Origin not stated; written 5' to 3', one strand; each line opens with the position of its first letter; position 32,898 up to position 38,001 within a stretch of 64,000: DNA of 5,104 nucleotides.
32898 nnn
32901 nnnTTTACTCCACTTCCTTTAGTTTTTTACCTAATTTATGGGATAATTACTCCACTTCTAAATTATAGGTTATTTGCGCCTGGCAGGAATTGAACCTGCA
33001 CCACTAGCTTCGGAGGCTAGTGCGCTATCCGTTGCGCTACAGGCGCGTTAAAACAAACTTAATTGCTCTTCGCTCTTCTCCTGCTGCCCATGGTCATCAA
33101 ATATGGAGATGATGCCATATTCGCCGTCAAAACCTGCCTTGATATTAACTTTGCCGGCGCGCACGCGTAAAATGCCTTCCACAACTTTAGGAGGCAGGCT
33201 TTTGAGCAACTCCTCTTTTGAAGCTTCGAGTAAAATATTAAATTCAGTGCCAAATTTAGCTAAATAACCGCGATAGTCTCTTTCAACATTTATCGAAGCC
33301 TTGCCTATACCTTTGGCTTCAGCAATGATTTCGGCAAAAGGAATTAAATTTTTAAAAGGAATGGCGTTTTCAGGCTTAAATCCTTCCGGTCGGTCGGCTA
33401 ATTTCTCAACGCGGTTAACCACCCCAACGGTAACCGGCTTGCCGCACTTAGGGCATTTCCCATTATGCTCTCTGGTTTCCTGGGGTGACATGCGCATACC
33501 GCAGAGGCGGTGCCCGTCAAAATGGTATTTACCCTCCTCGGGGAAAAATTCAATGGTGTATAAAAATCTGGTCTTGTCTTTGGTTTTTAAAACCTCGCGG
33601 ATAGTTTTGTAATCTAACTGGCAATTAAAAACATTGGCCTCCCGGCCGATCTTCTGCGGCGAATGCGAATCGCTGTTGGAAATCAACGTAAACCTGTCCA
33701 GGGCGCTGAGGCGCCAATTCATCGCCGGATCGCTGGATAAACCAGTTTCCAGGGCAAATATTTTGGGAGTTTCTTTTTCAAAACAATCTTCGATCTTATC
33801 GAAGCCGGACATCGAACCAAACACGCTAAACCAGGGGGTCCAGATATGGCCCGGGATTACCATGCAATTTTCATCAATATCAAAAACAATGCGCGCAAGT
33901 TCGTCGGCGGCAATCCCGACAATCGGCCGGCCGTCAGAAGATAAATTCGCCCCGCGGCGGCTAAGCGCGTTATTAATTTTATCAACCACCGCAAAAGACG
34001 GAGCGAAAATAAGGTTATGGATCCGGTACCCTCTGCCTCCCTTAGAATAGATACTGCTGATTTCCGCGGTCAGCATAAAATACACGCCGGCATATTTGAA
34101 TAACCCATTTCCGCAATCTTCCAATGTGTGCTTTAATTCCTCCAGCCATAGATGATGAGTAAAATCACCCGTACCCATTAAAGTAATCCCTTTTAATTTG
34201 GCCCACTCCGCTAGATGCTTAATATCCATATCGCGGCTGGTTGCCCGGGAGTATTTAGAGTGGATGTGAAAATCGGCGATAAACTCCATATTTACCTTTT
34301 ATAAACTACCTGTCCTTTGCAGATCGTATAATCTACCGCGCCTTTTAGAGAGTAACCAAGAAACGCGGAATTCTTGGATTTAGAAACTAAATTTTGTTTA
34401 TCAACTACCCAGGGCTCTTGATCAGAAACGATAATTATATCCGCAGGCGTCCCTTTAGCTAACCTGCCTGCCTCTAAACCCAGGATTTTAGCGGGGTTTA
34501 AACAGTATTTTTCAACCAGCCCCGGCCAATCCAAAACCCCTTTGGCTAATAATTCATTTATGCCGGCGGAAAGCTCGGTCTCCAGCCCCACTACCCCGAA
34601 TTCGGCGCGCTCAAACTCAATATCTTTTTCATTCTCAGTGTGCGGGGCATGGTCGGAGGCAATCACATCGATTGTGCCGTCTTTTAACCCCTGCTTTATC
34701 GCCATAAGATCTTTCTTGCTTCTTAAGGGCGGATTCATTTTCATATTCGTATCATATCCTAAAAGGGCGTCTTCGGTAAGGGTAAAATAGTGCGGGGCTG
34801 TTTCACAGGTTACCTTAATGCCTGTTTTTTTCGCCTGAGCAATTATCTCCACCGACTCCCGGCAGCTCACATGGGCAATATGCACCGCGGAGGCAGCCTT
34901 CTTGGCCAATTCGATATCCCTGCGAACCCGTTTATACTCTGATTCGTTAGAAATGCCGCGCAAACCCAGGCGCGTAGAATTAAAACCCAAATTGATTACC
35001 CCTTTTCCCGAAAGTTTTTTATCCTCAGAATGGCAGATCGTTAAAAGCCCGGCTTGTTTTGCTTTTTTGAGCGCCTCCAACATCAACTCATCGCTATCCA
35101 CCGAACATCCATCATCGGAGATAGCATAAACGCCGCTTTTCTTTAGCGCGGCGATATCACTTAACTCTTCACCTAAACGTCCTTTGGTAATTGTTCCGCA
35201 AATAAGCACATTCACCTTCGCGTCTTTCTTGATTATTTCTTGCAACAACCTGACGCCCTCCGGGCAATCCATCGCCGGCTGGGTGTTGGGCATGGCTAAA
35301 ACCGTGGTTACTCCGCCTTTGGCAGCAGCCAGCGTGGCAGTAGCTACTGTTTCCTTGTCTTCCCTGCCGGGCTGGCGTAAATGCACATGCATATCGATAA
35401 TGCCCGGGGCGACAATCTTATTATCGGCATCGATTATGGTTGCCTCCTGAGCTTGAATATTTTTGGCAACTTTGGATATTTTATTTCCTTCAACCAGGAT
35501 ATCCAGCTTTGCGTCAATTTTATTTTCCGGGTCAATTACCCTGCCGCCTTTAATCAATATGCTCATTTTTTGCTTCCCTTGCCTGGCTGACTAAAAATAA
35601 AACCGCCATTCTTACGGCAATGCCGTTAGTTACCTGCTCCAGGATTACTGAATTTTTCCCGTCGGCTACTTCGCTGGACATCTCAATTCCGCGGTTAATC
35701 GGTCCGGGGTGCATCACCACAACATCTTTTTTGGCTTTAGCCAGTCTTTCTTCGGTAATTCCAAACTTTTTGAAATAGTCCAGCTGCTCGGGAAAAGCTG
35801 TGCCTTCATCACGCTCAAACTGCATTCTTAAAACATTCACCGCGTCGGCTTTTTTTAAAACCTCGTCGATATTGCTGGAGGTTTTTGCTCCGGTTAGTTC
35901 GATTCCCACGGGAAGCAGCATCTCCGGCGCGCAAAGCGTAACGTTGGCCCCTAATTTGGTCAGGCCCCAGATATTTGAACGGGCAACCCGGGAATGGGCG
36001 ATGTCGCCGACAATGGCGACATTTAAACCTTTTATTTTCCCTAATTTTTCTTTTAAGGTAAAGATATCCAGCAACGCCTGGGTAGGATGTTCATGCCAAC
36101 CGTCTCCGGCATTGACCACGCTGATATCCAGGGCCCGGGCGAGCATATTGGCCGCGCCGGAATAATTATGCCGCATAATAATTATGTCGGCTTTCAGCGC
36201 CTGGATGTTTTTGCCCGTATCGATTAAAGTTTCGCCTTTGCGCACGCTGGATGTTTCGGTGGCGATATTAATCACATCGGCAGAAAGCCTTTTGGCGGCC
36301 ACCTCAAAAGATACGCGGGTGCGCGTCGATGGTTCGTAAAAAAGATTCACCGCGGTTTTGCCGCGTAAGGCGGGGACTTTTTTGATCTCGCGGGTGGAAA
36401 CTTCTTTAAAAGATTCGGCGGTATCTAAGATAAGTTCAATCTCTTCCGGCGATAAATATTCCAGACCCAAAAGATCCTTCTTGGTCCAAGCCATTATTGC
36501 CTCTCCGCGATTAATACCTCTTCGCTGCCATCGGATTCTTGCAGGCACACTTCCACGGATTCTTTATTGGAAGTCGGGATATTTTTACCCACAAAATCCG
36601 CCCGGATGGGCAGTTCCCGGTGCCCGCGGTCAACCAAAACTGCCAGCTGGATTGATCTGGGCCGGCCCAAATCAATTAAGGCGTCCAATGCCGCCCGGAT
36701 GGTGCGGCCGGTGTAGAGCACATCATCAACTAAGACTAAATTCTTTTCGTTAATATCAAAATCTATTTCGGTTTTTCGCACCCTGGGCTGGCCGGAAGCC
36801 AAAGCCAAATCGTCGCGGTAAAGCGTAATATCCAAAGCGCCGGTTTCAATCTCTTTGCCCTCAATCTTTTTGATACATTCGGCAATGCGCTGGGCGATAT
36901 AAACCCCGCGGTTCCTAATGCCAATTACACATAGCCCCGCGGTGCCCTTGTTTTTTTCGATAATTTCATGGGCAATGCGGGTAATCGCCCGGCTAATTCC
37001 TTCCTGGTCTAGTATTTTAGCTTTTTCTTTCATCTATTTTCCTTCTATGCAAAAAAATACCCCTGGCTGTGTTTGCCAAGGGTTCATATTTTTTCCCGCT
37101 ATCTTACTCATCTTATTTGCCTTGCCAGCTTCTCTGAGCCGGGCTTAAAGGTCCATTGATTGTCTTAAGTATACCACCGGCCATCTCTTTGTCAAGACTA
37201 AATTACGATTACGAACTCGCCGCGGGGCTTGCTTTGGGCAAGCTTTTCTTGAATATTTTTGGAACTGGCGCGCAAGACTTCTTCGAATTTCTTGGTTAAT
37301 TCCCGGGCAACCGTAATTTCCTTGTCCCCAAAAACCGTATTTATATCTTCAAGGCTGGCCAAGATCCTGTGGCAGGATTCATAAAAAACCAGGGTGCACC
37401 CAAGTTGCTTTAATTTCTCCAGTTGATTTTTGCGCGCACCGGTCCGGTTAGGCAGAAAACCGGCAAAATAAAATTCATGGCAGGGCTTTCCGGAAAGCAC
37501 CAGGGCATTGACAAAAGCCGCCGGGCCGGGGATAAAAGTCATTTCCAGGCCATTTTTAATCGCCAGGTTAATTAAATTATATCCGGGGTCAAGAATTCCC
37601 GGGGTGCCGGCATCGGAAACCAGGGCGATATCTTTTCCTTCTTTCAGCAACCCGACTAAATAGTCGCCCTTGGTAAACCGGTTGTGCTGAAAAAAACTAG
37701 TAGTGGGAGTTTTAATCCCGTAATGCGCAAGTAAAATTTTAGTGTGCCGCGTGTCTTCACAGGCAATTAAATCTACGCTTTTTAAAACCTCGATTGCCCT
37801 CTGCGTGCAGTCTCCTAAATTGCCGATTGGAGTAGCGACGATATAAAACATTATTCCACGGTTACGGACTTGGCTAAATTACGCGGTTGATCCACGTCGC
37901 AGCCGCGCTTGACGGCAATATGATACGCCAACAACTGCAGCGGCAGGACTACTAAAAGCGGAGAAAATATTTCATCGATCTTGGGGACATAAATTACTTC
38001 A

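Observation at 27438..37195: Pyrimidine biosynthesis array interrupted by DNA-repair genes and a half carB.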

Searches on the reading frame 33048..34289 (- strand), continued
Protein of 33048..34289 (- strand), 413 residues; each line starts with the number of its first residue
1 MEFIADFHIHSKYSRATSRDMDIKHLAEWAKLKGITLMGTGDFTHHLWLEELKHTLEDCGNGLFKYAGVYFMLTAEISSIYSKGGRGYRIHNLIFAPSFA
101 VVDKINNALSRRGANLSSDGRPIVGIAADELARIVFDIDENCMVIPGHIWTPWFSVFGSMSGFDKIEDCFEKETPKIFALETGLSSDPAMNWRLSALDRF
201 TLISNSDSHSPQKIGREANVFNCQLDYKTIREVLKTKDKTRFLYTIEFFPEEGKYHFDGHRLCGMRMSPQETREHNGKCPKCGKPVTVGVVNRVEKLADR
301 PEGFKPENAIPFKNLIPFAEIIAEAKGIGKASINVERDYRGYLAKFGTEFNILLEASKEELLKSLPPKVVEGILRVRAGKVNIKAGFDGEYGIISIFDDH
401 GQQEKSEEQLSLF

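Call 74: find_encoding_contigs(protein=P0299, flank=8000, max_places=2)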
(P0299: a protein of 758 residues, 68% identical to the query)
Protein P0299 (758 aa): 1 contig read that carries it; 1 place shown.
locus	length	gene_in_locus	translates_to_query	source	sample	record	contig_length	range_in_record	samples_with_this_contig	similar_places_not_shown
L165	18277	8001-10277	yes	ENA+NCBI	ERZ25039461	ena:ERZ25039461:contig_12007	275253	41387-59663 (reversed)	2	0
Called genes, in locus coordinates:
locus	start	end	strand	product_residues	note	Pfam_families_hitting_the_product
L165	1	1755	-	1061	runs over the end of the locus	PF25873:WHD_MalT, PF17874:TPR_MalT (faint), PF03704:BTAD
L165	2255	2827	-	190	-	PF04165:DUF401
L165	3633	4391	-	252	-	PF00106:adh_short, PF08659:KR, PF13561:adh_short_C2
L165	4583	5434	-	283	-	PF04055:Radical_SAM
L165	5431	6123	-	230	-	PF21948:LplA-B_cat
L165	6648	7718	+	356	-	PF00988:CPSase_sm_chain, PF00117:GATase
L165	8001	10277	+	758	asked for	PF25596:CPSase_L_D1, PF02222:ATP-grasp (weak), PF02786:CPSase_L_D2, PF07478:Dala_Dala_lig_C (weak), PF13549:ATP-grasp_5 (faint), PF02787:CPSase_L_D3, PF25596:CPSase_L_D1, PF02786:CPSase_L_D2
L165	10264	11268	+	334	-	PF02786:CPSase_L_D2, PF15632:ATPgrasp_Ter, PF02142:MGS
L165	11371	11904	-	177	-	PF00072:Response_reg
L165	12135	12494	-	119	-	PF22752:DUF488-N3i, PF04343:DUF488, PF22751:DUF488-N3a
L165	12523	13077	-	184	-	PF01814:Hemerythrin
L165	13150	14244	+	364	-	PF04015:DUF362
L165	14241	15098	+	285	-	-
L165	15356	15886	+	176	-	PF02915:Rubrerythrin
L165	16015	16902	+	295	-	PF02588:YitT_membrane, PF10035:DUF2179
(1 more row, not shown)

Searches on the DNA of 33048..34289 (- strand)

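Call 50: search_rna_families(sources=[L001, L010, L057], threshold=evalue, max_evalue=0.1)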
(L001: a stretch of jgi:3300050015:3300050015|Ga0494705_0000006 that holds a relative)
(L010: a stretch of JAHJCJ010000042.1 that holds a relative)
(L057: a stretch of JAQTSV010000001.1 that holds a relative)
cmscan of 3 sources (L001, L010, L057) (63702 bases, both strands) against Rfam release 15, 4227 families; matches with E-value up to 0.1: 9.
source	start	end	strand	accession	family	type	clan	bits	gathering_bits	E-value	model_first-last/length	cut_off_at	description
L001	11250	11321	+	RF00005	tRNA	Gene; tRNA;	CL00001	72.8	29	5.4e-14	1-71/71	no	tRNA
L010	4160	4234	+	RF00005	tRNA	Gene; tRNA;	CL00001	63.6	29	1.8e-11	1-71/71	no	tRNA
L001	4463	4537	+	RF00005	tRNA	Gene; tRNA;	CL00001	63.5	29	1.9e-11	1-71/71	no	tRNA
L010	11273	11344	+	RF00005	tRNA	Gene; tRNA;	CL00001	62.7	29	3.2e-11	1-71/71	no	tRNA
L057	11740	11811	+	RF00005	tRNA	Gene; tRNA;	CL00001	62.7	29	3.2e-11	1-71/71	no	tRNA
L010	6974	7079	+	RF00515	PyrR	Cis-reg;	-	47.7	54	0.0019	1-115/115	no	PyrR binding site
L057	6623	6724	+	RF00515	PyrR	Cis-reg;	-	44.1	54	0.0091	1-115/115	no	PyrR binding site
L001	7149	7253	+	RF00515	PyrR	Cis-reg;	-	40.9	54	0.036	1-115/115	no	PyrR binding site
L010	11273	11345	-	RF04354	Plastid-ycf2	Cis-reg;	-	31.1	65.7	0.018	1-75/75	no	Plastid-ycf2 5UTR RNA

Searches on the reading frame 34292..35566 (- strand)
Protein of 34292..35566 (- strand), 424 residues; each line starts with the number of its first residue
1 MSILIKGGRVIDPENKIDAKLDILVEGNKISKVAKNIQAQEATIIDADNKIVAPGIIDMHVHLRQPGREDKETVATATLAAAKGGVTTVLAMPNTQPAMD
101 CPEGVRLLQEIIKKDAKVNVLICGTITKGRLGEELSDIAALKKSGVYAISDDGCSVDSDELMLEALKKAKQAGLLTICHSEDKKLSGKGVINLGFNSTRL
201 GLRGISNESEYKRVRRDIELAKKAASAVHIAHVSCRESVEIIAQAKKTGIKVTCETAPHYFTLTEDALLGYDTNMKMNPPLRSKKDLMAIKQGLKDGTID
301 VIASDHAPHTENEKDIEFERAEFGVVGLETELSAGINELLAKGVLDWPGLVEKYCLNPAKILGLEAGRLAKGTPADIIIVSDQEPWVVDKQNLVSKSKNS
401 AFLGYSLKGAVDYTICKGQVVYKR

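Call 4: search_protein_families(library=pfam, proteins=[window:34292-35566:-])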
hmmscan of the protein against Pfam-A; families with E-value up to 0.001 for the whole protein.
window:34292-35566:- (424 aa): 4 families
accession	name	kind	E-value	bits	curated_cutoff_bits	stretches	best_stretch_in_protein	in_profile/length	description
PF01979.26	Amidohydro_1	-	2.3e-31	109.8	25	1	51-421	1-345/345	Amidohydrolase family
PF07969.17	Amidohydro_3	-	4.1e-15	56.6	29.7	2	345-422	407-472/472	Amidohydrolase family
PF12890.13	DHOase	-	1.3e-14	54.9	21.2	1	50-238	2-142/142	Dihydro-orotase-like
PF19799.5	DUF6282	-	0.00048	20.3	26.8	0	213-260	128-175/196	Family of unknown function (DUF6282)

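Call 5: search_protein_families(library=ncbifam, proteins=[window:34292-35566:-])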
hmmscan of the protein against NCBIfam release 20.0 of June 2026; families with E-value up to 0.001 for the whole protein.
window:34292-35566:- (424 aa): 66 families (the best 25 are shown)
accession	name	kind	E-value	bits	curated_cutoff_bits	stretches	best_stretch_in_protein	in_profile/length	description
NF006837.0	PRK09357.1-2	equivalog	1.4e-134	448.9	575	1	1-423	1-423/428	dihydroorotase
NF006839.0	PRK09357.1-4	equivalog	1.5e-133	445.5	576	1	3-423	2-421/422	dihydroorotase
NF006843.0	PRK09357.2-4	equivalog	4.5e-129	431.1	786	1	1-424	1-422/431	dihydroorotase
NF006845.0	PRK09357.2-6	equivalog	1.1e-128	429.6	728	1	1-423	1-426/428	dihydroorotase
NF006844.0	PRK09357.2-5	equivalog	6.3e-125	417.5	701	1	2-423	3-421/422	dihydroorotase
TIGR00857.1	pyrC_multi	subfamily_domain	4.5e-121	404.7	279.05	1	20-423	5-410/412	dihydroorotase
NF006836.0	PRK09357.1-1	equivalog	7.1e-116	387.4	538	1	3-422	4-424/432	dihydroorotase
NF006558.0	PRK09059.1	equivalog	1.2e-108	363.4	645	1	2-423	4-428/430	dihydroorotase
NF006842.0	PRK09357.2-3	equivalog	2.1e-104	349.6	695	1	1-420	1-436/440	dihydroorotase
NF006841.0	PRK09357.2-2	equivalog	2.4e-99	332.9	640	1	19-424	17-419/421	dihydroorotase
NF005791.0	PRK07627.1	equivalog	2.8e-96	323.1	442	1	1-423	1-423/425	dihydroorotase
NF006838.0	PRK09357.1-3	equivalog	1.9e-89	300.4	644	1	1-423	1-422/423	dihydroorotase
NF005614.0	PRK07369.1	equivalog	2.2e-86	290.3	456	1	4-413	5-415/419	dihydroorotase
TIGR03178.1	allantoinase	equivalog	1.8e-82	277.5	357.85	1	3-423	2-426/441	allantoinase AllB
NF002668.0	PRK02382.1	equivalog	1.1e-79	268.2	452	1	3-424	6-413/436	dihydroorotase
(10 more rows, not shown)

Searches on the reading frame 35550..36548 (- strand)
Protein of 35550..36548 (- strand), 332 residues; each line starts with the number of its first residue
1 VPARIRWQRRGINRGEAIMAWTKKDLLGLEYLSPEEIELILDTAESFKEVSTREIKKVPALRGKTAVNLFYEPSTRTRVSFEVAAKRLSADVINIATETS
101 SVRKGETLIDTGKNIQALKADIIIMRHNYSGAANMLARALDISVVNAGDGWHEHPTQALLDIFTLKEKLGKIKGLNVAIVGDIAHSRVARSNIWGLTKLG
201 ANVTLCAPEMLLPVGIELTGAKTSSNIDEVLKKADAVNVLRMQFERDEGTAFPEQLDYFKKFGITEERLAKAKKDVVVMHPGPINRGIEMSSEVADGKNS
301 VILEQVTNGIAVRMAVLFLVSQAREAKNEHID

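Call 4: search_protein_families(library=pfam, proteins=[window:35550-36548:-])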
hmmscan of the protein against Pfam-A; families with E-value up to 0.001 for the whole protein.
window:35550-36548:- (332 aa): 2 families
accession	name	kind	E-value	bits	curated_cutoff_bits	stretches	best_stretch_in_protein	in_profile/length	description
PF02729.26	OTCace_N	-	1.2e-45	155.6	29.9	1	24-167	1-148/148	Aspartate/ornithine carbamoyltransferase, carbamoyl-P binding domain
PF00185.30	OTCace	-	3.3e-29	102.4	29.4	1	173-319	1-156/157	Aspartate/ornithine carbamoyltransferase, Asp/Orn binding domain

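Call 5: search_protein_families(library=ncbifam, proteins=[window:35550-36548:-])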
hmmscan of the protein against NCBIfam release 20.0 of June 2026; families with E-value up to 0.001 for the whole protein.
window:35550-36548:- (332 aa): 17 families
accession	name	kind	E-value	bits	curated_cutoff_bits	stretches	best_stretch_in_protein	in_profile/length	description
NF002032.1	PRK00856.1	equivalog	1.2e-122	408.8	263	1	24-320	1-296/297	aspartate carbamoyltransferase catalytic subunit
TIGR00670.1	asp_carb_tr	equivalog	1.5e-98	329.7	236.95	1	24-320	1-302/304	aspartate carbamoyltransferase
NF010387.0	PRK13814.1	equivalog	2.5e-68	230.2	660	1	25-319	7-301/310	aspartate carbamoyltransferase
NF001986.0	PRK00779.1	subfamily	3.7e-48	164.2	306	1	22-321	4-304/307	ornithine carbamoyltransferase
TIGR00658.1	orni_carb_tr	equivalog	7.4e-47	160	280.85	1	24-318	1-300/304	ornithine carbamoyltransferase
NF006046.0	PRK08192.1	equivalog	1.6e-46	159.1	512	1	21-322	4-318/339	aspartate carbamoyltransferase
NF008853.0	PRK11891.1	equivalog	3.6e-46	157.7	560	1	18-317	83-394/430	aspartate carbamoyltransferase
TIGR04384.1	putr_carbamoyl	exception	1.4e-33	116.4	500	1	31-325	7-311/330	putrescine carbamoyltransferase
NF011380.0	PRK14805.1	equivalog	5.8e-32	111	421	1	24-318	2-297/302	ornithine carbamoyltransferase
NF003286.0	PRK04284.1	subfamily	3.5e-26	92.1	515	1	23-283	6-275/332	ornithine carbamoyltransferase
NF009916.0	PRK13376.1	equivalog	3.7e-25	88.4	800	1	66-326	53-338/525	bifunctional aspartate carbamoyltransferase catalytic subunit/aspartate carbamoyltransferase regulatory subunit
NF003384.0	PRK04523.1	equivalog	2.4e-19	69.6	288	2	137-321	133-333/336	N-acetylornithine carbamoyltransferase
NF002470.0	PRK01713.1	equivalog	3e-19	69.7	545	1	23-214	7-195/334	ornithine carbamoyltransferase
NF011379.0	PRK14804.1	equivalog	5.9e-15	55.2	373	1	26-318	9-306/311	ornithine carbamoyltransferase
NF009213.0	PRK12562.1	subfamily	4.7e-13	49.2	559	1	22-213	5-194/334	ornithine carbamoyltransferase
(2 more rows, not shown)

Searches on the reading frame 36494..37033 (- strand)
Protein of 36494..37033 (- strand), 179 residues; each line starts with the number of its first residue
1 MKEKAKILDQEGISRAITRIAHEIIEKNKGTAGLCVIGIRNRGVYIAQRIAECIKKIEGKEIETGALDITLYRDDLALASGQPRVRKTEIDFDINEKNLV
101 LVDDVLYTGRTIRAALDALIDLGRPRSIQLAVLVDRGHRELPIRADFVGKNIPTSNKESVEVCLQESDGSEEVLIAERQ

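Call 4: search_protein_families(library=pfam, proteins=[window:36494-37033:-])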
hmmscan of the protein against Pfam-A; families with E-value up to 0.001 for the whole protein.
window:36494-37033:- (179 aa): 4 families
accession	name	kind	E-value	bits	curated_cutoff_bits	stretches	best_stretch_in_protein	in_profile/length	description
PF00156.33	Pribosyltran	-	4e-22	78.6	26.3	1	6-166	4-157/158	Phosphoribosyl transferase domain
PF14681.12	UPRTase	-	0.00037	20.5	27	1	68-134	95-159/206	Uracil phosphoribosyltransferase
PF24390.1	PRTase-CE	-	0.00068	20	27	1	68-129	80-139/253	PRTase-CE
PF15609.12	PRTase_2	-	0.00075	19.5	28.8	0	95-140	118-163/188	Phosphoribosyl transferase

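Call 5: search_protein_families(library=ncbifam, proteins=[window:36494-37033:-])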
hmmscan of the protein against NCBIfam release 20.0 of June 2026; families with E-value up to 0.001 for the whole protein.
window:36494-37033:- (179 aa): 13 families
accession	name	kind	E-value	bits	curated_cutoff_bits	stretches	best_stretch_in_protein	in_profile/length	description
NF003549.0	PRK05205.1-5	equivalog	1.3e-77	259.4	138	1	2-177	3-180/182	bifunctional pyr operon transcriptional regulator/uracil phosphoribosyltransferase PyrR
NF003547.0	PRK05205.1-3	equivalog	3.9e-72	242.1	230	1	3-177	12-190/194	bifunctional pyr operon transcriptional regulator/uracil phosphoribosyltransferase PyrR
NF003548.0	PRK05205.1-4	equivalog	2.4e-70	235.9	218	1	4-177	3-171/173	bifunctional pyr operon transcriptional regulator/uracil phosphoribosyltransferase PyrR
NF003546.0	PRK05205.1-2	equivalog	3.8e-64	215.6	268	1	6-175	5-174/175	bifunctional pyr operon transcriptional regulator/uracil phosphoribosyltransferase PyrR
NF003545.0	PRK05205.1-1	equivalog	1.1e-43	148.7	140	1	11-164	7-157/171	bifunctional pyr operon transcriptional regulator/uracil phosphoribosyltransferase PyrR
TIGR01203.1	HGPRTase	equivalog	4.4e-14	52.6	150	1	7-153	2-142/167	hypoxanthine phosphoribosyltransferase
NF006605.0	PRK09162.1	equivalog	2.2e-12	46.7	181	1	3-153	13-156/183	hypoxanthine-guanine phosphoribosyltransferase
NF002620.0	PRK02277.1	subfamily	2.3e-06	27.4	115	1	16-136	71-180/201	orotate phosphoribosyltransferase-like protein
TIGR01251.1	ribP_PPkin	subfamily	1.2e-05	24.4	113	1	84-123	198-237/309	ribose-phosphate diphosphokinase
NF002636.0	PRK02304.1-5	equivalog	5.9e-05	22.6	125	1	16-133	38-153/176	adenine phosphoribosyltransferase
NF002095.0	PRK00934.1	equivalog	0.00019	20.7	296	1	84-124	193-233/287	ribose-phosphate diphosphokinase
NF040646.1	HPT_Archaea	equivalog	0.00046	19.8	200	1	96-144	114-161/184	hypoxanthine/guanine phosphoribosyltransferase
TIGR01090.1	apt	equivalog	0.00097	19.3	185.85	0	11-123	29-136/169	adenine phosphoribosyltransferase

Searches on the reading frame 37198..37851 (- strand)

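Call 53: search_protein_families(library=pfam, proteins=[window:37198-37851:-], max_evalue=0.000001)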
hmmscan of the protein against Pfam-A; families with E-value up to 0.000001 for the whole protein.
window:37198-37851:- (217 aa): 1 family
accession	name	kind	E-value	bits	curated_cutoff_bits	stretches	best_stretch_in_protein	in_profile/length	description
PF00590.25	TP_methylase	-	1.6e-27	97.3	27.8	1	1-199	1-210/212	Tetrapyrrole (Corrin/Porphyrin) Methylases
